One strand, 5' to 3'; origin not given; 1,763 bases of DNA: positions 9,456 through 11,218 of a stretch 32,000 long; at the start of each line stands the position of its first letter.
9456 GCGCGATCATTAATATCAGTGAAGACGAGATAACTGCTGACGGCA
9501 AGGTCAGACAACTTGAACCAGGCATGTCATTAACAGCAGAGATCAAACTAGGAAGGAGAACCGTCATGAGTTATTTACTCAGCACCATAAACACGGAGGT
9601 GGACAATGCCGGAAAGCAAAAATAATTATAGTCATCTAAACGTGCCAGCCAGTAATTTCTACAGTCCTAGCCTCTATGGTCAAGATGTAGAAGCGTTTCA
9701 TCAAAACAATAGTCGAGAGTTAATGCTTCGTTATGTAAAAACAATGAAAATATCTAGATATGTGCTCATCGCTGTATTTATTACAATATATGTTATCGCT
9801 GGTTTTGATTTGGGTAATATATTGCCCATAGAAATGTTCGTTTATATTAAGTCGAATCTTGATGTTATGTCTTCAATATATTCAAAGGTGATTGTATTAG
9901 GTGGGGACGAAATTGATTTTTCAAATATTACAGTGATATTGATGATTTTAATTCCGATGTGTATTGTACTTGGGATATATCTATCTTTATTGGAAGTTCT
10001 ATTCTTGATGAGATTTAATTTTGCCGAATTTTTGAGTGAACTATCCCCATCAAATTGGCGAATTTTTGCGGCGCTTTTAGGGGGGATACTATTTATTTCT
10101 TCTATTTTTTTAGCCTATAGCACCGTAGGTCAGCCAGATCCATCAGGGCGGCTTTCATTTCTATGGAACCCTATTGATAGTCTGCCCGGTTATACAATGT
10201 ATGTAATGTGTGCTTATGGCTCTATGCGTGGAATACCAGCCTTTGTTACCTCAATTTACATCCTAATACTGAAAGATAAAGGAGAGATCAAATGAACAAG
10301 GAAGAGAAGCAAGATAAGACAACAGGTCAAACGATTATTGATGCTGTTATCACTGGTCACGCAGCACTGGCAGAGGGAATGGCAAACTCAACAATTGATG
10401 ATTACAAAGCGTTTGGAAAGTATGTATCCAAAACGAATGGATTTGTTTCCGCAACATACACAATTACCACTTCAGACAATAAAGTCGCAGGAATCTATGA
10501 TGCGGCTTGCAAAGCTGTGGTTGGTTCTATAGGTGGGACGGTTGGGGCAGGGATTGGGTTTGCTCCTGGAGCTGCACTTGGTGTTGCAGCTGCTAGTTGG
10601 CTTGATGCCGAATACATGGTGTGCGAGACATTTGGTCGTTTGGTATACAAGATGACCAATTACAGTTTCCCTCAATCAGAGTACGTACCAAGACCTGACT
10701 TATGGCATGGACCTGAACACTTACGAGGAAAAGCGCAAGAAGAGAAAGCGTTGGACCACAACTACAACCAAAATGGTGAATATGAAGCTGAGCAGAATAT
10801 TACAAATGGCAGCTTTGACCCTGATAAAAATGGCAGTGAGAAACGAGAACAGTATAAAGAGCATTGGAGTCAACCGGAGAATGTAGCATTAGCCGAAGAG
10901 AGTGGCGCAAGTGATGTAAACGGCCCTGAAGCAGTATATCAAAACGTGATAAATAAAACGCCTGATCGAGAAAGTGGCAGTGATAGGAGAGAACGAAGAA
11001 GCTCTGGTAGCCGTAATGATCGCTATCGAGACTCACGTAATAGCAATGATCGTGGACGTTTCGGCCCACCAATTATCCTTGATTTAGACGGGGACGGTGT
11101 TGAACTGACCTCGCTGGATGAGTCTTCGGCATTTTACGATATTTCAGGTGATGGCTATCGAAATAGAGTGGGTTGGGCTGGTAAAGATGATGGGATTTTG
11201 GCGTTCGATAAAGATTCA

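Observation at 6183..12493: Four-gene T1SS operon whose RTX substrate carries an N-terminal glycine zipper: candidate secreted membrane toxin with cognate immunity protein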

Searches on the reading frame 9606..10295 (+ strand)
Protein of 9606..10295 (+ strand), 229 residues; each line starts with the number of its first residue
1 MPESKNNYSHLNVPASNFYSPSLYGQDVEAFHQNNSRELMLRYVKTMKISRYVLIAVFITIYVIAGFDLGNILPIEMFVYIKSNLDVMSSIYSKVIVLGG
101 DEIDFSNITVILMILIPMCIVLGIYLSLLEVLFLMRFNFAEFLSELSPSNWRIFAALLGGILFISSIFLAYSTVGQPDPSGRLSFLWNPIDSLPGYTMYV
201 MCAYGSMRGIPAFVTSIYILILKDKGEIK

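Call 3: search_protein_families(library=pfam, proteins=[window:9606-10295:+], max_evalue=0.01)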
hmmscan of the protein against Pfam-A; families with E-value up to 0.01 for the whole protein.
window:9606-10295:+ (229 aa): 0 families

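Call 4: search_protein_families(library=ncbifam, proteins=[window:9606-10295:+], max_evalue=0.01)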
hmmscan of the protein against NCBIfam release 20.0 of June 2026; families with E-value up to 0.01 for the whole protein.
window:9606-10295:+ (229 aa): 0 families

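Call 10: find_homologous_proteins(query=window:9606-10292:+, max_evalue=0.01)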
Query window:9606-10292:+ (229 aa): 9 proteins with E <= 0.01 among 508 candidates.
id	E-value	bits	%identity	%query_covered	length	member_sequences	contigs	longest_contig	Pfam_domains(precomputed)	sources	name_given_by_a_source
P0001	1.9e-143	494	100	100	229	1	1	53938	-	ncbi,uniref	ncbi:hypothetical protein [Aliivibrio kagoshimensis]|uniref:hypothetical protein n=1 Tax=Aliivibrio 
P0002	7.3e-102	358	71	100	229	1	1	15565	-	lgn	-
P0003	5.4e-101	355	71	100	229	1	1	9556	-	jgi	jgi:hypothetical protein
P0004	5.0e-95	335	65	100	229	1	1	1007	-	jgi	-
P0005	1.6e-93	331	66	100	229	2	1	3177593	-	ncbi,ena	-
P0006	8.4e-85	302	62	100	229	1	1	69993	-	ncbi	-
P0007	2.7e-45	173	42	100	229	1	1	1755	-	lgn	-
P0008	3.8e-44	169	42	100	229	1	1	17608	-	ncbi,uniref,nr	ncbi:hypothetical protein [Vibrio sp. Evd11]|uniref:hypothetical protein n=1 Tax=Vibrio sp. Evd11 Ta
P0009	8.8e-44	168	42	100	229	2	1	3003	-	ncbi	-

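Call 11: find_encoding_contigs(protein=P0005, flank=8000, max_places=2)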
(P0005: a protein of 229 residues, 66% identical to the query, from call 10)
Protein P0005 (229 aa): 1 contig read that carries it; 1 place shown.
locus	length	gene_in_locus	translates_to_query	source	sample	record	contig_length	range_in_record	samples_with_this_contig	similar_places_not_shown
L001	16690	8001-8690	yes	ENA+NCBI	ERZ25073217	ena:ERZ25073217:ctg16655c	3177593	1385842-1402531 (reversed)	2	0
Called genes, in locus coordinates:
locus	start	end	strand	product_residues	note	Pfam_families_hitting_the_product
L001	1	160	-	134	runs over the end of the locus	PF01850:PIN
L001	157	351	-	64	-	PF09957:VapB_antitoxin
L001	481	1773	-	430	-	PF07969:Amidohydro_3, PF01979:Amidohydro_1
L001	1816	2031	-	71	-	-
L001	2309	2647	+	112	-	PF06296:RelE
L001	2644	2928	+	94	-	PF15731:MqsA_antitoxin (weak), PF01381:HTH_3 (weak)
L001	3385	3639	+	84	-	PF02604:PhdYeFM_antitox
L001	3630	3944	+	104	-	PF05016:ParE_toxin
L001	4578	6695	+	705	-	PF03412:Peptidase_C39, PF00664:ABC_membrane, PF00005:ABC_tran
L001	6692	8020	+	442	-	PF26002:Beta-barrel_AprE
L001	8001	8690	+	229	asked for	-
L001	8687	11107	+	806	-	PF26745:SPM, PF00353:HemolysinCabind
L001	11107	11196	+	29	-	-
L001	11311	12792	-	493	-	PF02074:Peptidase_M32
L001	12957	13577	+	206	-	PF01810:LysE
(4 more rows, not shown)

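Call 12: find_encoding_contigs(protein=P0008, flank=8000, max_places=2)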
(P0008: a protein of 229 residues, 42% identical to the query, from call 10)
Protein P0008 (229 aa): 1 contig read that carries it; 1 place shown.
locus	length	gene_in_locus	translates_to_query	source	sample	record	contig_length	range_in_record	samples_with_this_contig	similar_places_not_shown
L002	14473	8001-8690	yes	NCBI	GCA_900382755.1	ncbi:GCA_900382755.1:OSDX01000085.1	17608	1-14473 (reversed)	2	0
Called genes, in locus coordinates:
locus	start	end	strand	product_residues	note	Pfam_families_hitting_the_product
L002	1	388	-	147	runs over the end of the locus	PF10980:DUF2787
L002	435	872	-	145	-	PF10980:DUF2787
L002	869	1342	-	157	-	PF04002:RadC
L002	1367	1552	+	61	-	-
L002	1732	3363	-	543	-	PF13655:RVT_N, PF00078:RVT_1, PF08388:GIIM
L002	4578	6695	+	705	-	PF03412:Peptidase_C39, PF00664:ABC_membrane, PF00005:ABC_tran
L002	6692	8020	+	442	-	PF25917:BSH_RND (weak), PF25994:HH_AprE (weak), PF26002:Beta-barrel_AprE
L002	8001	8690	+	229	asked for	-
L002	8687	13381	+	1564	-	PF26745:SPM, PF06594:HCBP_related (faint), PF00353:HemolysinCabind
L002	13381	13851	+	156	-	PF02794:HlyC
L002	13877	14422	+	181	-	PF01420:Methylase_S (weak)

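Call 13: find_encoding_contigs(protein=P0006, flank=8000, max_places=2)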
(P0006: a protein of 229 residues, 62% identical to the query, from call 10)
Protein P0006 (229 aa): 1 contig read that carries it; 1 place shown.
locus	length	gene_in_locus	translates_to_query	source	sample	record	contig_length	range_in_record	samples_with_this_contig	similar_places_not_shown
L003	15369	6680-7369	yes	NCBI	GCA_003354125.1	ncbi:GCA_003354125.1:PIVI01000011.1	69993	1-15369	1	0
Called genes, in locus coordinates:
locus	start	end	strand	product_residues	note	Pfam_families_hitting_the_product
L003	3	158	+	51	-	?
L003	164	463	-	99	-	PF05016:ParE_toxin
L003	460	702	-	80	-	PF03693:ParD_antitoxin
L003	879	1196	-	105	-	PF01845:CcdB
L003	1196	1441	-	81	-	PF07362:CcdA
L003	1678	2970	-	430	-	PF07969:Amidohydro_3, PF01979:Amidohydro_1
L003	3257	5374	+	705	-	PF03412:Peptidase_C39, PF00664:ABC_membrane, PF00005:ABC_tran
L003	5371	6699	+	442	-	PF26002:Beta-barrel_AprE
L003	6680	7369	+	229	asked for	-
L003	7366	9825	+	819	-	PF26745:SPM, PF00353:HemolysinCabind, PF06594:HCBP_related (weak)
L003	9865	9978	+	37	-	-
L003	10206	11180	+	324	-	PF08908:MesX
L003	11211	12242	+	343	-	PF01717:Meth_synt_2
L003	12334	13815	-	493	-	PF02074:Peptidase_M32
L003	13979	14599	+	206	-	PF01810:LysE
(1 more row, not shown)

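Call 19: find_encoding_contigs(protein=P0002, flank=8000, max_places=2)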
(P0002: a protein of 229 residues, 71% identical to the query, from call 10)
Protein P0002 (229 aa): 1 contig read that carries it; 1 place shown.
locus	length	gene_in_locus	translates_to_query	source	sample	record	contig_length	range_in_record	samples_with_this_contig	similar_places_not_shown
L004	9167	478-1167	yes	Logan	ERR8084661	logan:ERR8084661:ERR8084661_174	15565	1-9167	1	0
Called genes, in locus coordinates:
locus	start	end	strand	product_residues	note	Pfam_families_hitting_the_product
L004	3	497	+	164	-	?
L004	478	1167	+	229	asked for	-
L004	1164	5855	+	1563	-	PF26745:SPM, PF00353:HemolysinCabind, PF06594:HCBP_related (faint), PF00353:HemolysinCabind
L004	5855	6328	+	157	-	PF02794:HlyC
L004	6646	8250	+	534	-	PF02028:BCCT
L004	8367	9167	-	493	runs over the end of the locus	PF02074:Peptidase_M32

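Call 20: find_encoding_contigs(protein=P0003, flank=8000, max_places=2)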
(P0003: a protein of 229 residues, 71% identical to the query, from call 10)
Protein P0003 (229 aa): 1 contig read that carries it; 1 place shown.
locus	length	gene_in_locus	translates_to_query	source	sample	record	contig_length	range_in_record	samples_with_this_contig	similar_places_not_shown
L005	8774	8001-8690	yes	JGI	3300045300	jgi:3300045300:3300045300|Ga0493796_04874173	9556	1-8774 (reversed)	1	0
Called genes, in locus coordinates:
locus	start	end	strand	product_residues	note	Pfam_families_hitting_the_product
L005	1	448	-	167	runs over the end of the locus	PF00583:Acetyltransf_1 (weak), PF13673:Acetyltransf_10, PF13508:Acetyltransf_7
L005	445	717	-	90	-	PF08681:TacA1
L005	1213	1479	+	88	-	-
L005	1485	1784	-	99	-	PF05016:ParE_toxin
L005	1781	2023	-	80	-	PF03693:ParD_antitoxin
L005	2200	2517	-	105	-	PF01845:CcdB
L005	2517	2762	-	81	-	PF07362:CcdA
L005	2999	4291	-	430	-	PF07969:Amidohydro_3, PF01979:Amidohydro_1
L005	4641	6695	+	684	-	PF03412:Peptidase_C39 (weak), PF00664:ABC_membrane, PF00005:ABC_tran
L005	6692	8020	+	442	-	PF26002:Beta-barrel_AprE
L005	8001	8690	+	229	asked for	-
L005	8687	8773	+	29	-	?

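Call 30: find_related_loci(query=A1, collection=genome_contigs, flank=7000)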
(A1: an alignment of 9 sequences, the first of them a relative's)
Query A1 (229 aa) in genome_contigs; peptide patterns used: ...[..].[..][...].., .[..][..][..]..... (x = any residue, [..] = any of these).
19 stretches matched a pattern; 1 encode a relative of the query (tblastn E <= 1e-3); 1 distinct loci.
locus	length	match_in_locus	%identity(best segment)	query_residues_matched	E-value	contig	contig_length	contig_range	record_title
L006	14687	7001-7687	66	1-229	1e-102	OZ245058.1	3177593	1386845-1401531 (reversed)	MAG: Vibrionaceae bacterium isolate ba591892-f0c7-41f5-a84a-d84a9f411399 genome assembly, chromosome: 2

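Call 39: predict_structure(alignment_id=A1)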
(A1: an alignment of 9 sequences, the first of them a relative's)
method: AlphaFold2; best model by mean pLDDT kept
length: 229 residues; sequences in the alignment: 9
mean_pLDDT: 56.4   pTM: 0.38
mean pLDDT of the five models: 56.4, 53.1, 46.2, 42.8, 41.8
residues with pLDDT >= 90: 0; 70-90: 55; 50-70: 112; < 50: 62
segments of 3 or more residues with pLDDT < 50: 1-40, 139-141, 173-175
pLDDT, mean of each block of 10 residues (from residue 1): 35 34 33 43 52 66 72 75 75 77 77 69 60 52 52 58 56 50 51 54 52 53 51
secondary structure, 60 per line:
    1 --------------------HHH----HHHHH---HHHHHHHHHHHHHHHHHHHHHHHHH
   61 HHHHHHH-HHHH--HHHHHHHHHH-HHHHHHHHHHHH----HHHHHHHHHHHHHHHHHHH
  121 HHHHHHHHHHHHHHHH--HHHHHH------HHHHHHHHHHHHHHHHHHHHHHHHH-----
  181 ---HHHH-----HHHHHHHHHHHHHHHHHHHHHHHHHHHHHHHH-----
elements in order: H28-32 H36-67 H69-72 H75-84 H86-97 H102-136 H139-144 H151-175 H184-187 H193-224

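Call 40: find_related_loci(query=A1, collection=metagenome_contigs, flank=6000)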
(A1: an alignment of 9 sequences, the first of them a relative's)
Query A1 (229 aa) in metagenome_contigs; peptide patterns used: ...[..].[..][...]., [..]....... (x = any residue, [..] = any of these).
143 stretches matched a pattern; 1 encode a relative of the query (tblastn E <= 1e-3); 1 distinct loci.
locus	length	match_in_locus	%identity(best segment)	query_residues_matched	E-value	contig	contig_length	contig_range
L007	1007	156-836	65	1-227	5e-114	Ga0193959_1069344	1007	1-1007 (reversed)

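Call 55: search_protein_families(library=pfam, alignment_id=A1, max_evalue=10)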
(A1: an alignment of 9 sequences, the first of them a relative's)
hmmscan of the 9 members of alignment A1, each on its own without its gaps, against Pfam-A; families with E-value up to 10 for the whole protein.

A. member 1, P0001 (229 aa): 1 family
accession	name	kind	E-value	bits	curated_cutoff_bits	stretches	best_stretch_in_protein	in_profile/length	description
PF10136.14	SpecificRecomb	-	0.6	8.8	24.6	1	112-171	424-486/639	Site-specific recombinase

B. families by the number of members that match (of 9 scanned): 7 families
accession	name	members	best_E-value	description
PF01312.24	Bac_export_2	2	0.031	FlhB HrpN YscU SpaS Family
PF09945.14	DUF2177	1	0.029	Predicted membrane protein (DUF2177)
PF16142.10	DUF4850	1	0.14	Domain of unknown function (DUF4850)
PF03994.20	DUF350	1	0.53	Domain of Unknown Function (DUF350)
PF10136.14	SpecificRecomb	1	0.6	Site-specific recombinase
PF04235.18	DUF418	1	0.76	Protein of unknown function (DUF418)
PF10348.14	DUF2427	1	8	Domain of unknown function (DUF2427)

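Call 58: find_encoding_contigs(protein=P0009, flank=3000, max_places=2)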
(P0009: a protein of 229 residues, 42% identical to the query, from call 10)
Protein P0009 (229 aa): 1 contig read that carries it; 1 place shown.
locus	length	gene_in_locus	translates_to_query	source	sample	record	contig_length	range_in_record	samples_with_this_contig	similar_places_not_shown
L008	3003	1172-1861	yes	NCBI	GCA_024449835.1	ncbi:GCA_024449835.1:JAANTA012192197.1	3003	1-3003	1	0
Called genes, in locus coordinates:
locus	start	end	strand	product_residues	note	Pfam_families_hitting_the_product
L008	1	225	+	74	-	?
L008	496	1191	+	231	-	PF26002:Beta-barrel_AprE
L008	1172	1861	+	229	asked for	-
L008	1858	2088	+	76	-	-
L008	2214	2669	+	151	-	-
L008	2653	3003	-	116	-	?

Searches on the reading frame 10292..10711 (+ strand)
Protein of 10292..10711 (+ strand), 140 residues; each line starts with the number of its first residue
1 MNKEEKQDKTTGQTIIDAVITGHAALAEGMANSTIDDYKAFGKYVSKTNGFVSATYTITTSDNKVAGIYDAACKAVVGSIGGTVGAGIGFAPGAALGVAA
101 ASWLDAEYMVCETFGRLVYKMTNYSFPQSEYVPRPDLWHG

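Call 34: search_protein_representatives(protein=window:10292-10711:+)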
Query: 140 residues. Proteins with E-value up to 0.001 (for the whole library): 2; up to 1e-10: 1; up to 1e-30: 1. The best 2 are listed.
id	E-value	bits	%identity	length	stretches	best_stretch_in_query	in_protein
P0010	7.8e-87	304.7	100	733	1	1-140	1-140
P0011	3.5e-05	40.3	33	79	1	5-79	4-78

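Call 53: predict_structure(protein=window:10292-10711:+)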
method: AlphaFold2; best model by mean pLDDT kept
length: 140 residues; sequences in the alignment: 1
mean_pLDDT: 40.1   pTM: 0.30
mean pLDDT of the five models: 40.1, 37.3, 35.7, 33.4, 31.2
residues with pLDDT >= 90: 0; 70-90: 0; 50-70: 4; < 50: 136
segments of 3 or more residues with pLDDT < 50: 1-18, 24-140
pLDDT, mean of each block of 10 residues (from residue 1): 39 48 46 40 40 35 42 46 39 34 41 42 35 34
secondary structure, 60 per line:
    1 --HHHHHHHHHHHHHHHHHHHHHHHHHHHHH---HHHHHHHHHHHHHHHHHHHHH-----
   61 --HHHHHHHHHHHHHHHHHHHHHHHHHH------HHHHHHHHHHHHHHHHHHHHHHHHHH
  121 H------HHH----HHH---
elements in order: H3-31 H35-55 H63-88 H95-121

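Call 54: search_protein_families(library=pfam, alignment_id=A2, max_evalue=10)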
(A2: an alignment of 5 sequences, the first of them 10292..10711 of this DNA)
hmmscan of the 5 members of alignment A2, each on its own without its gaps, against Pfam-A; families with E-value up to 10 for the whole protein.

A. member 1, window:10292-10711:+ (140 aa): 1 family
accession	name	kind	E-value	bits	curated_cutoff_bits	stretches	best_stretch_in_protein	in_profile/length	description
PF21724.2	DUF6861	-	3.8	7.3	28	1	71-100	47-76/194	Family of unknown function (DUF6861)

B. families by the number of members that match (of 5 scanned): 5 families
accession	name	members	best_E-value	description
PF10941.13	DUF2620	1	0.036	Protein of unknown function DUF2620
PF18185.7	STALD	1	0.045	Sir2- and TIR-associating SLOG family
PF18540.6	DUF5626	1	0.13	Domain of unknown function (DUF5626)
PF12657.13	TFIIIC_delta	1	0.33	Transcription factor IIIC subunit delta bet-propeller domain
PF21724.2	DUF6861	1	3.8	Family of unknown function (DUF6861)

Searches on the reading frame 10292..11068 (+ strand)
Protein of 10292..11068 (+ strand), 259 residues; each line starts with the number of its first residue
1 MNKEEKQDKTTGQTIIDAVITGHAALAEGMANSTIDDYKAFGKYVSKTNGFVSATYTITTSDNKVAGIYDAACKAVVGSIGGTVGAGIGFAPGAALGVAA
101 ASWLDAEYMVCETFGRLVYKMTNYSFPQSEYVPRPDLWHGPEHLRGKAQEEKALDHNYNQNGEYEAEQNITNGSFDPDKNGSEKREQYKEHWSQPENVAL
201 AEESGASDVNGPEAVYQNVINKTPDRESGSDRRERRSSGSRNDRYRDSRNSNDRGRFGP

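Call 9: find_homologous_proteins(query=window:10292-11068:+, max_evalue=0.01)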
Query seq(259 aa): 917 candidates shared short words with the query, none scored E <= 0.01.
